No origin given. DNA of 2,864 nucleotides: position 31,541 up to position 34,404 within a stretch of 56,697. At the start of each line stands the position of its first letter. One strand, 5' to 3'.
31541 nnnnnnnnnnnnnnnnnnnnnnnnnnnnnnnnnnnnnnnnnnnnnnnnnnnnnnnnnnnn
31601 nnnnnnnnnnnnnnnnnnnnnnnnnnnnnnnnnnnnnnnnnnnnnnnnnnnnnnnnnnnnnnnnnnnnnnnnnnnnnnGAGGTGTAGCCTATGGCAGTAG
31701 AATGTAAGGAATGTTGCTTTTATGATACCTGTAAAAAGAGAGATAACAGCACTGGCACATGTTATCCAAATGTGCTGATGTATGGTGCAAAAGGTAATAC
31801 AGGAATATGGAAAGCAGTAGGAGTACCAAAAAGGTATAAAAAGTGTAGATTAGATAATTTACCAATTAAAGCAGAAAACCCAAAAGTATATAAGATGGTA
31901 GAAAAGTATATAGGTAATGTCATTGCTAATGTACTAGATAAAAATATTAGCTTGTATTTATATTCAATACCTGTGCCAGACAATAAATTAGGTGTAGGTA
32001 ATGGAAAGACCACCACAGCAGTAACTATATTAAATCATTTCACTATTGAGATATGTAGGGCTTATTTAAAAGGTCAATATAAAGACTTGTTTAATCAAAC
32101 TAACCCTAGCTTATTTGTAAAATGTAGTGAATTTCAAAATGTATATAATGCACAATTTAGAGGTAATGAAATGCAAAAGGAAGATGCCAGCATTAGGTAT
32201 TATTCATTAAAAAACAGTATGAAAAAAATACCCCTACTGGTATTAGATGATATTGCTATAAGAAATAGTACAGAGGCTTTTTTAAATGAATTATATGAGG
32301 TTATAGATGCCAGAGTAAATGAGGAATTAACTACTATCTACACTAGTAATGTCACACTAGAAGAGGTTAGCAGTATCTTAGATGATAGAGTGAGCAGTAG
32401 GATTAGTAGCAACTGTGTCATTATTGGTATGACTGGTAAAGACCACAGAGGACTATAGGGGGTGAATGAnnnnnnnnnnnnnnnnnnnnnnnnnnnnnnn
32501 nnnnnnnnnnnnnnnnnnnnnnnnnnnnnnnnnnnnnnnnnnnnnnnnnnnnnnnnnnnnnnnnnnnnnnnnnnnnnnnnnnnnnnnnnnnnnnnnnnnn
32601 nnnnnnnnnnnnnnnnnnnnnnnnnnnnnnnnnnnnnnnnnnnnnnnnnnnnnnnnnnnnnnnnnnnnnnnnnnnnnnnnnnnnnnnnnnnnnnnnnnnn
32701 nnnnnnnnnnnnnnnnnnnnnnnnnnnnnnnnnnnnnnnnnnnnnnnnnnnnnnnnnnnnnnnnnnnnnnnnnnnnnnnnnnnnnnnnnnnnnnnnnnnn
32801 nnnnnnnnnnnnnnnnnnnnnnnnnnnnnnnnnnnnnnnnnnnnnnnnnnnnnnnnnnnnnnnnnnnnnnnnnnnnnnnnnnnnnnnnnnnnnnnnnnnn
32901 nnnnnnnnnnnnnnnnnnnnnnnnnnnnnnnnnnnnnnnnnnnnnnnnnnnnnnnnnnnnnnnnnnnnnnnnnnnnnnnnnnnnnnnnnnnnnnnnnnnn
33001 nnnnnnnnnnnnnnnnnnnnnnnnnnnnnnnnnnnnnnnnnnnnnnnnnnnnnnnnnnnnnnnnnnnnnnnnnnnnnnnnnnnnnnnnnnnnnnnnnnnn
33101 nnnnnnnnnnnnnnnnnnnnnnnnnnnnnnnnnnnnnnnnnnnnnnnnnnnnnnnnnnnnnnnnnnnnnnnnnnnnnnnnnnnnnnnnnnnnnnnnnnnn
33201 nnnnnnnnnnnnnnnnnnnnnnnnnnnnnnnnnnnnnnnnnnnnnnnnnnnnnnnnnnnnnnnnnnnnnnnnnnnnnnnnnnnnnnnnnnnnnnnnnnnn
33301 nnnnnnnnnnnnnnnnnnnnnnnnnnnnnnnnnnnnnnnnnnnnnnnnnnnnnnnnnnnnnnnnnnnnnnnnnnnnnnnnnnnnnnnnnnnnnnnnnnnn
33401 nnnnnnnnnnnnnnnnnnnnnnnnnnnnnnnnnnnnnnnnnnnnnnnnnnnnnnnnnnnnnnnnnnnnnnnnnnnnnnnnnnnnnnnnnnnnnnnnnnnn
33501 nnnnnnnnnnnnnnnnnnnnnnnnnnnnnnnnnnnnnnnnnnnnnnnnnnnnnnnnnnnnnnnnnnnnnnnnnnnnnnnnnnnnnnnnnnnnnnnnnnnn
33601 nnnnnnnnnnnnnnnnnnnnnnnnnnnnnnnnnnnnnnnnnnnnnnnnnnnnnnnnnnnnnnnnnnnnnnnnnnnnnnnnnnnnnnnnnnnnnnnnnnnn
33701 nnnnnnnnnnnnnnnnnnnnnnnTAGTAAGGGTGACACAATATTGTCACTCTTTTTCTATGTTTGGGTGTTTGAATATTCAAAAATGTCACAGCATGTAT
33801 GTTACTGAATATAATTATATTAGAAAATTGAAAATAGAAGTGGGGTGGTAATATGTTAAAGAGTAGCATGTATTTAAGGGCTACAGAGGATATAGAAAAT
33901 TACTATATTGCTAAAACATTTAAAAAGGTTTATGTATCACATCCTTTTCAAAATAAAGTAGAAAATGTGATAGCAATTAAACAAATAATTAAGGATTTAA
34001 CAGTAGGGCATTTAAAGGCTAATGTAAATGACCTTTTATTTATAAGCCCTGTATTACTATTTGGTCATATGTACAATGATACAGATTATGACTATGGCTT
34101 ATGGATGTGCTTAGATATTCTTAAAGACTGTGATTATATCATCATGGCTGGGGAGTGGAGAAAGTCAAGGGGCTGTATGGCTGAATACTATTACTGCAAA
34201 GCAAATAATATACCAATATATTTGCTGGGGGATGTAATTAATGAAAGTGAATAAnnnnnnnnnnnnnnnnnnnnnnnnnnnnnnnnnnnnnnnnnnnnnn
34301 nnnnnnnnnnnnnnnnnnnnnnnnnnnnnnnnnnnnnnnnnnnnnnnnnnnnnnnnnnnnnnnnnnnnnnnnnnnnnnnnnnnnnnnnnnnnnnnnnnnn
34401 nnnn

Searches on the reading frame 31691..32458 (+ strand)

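Call 39: search_protein_families(library=ncbifam, proteins=[window:31691-32458:+], max_evalue=0.01)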
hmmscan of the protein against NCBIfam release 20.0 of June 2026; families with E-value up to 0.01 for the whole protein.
window:31691-32458:+ (255 aa): 9 families
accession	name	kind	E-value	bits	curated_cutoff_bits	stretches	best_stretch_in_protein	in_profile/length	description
NF005992.0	PRK08116.1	subfamily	7.9e-24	84.2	189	1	47-253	77-252/269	hypothetical protein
NF005304.0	PRK06835.1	equivalog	3.9e-12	45.9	215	1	168-253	238-320/330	ATP-binding protein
NF038214.1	IS21_help_AAA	equivalog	1e-08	35.2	200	1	159-252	131-228/232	IS21-like element helper ATPase IstB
NF001154.0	PRK00149.3-3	equivalog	2.1e-07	30.3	410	1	169-241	205-276/462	chromosomal replication initiator protein DnaA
NF006505.0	PRK08939.1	equivalog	5.8e-07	29.1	228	1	175-230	213-269/306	primosomal protein DnaI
TIGR00362.1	DnaA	equivalog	5.3e-06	25.8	343.9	1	170-240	191-260/437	chromosomal replication initiator protein DnaA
NF005931.1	PRK07952.1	equivalog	0.00025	20.7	357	1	133-239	123-223/246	replicative helicase loader DnaC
NF005378.0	PRK06921.1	subfamily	0.001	18.3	207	1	175-242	173-244/266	hypothetical protein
NF009043.0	PRK12377.1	subfamily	0.0033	17.1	389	1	173-241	157-225/248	ATP-binding protein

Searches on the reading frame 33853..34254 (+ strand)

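Call 40: search_protein_families(library=pfam, proteins=[window:33853-34254:+], max_evalue=0.001)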
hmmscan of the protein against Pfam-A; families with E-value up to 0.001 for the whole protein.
window:33853-34254:+ (133 aa): 2 families
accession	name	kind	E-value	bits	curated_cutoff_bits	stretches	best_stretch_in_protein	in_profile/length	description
PF14359.12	DUF4406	-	1e-06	29.4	22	1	78-122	45-89/91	Domain of unknown function (DUF4406)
PF24963.1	DUF7768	-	5.1e-05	23.9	26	1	24-123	1-96/98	Domain of unknown function (DUF7768)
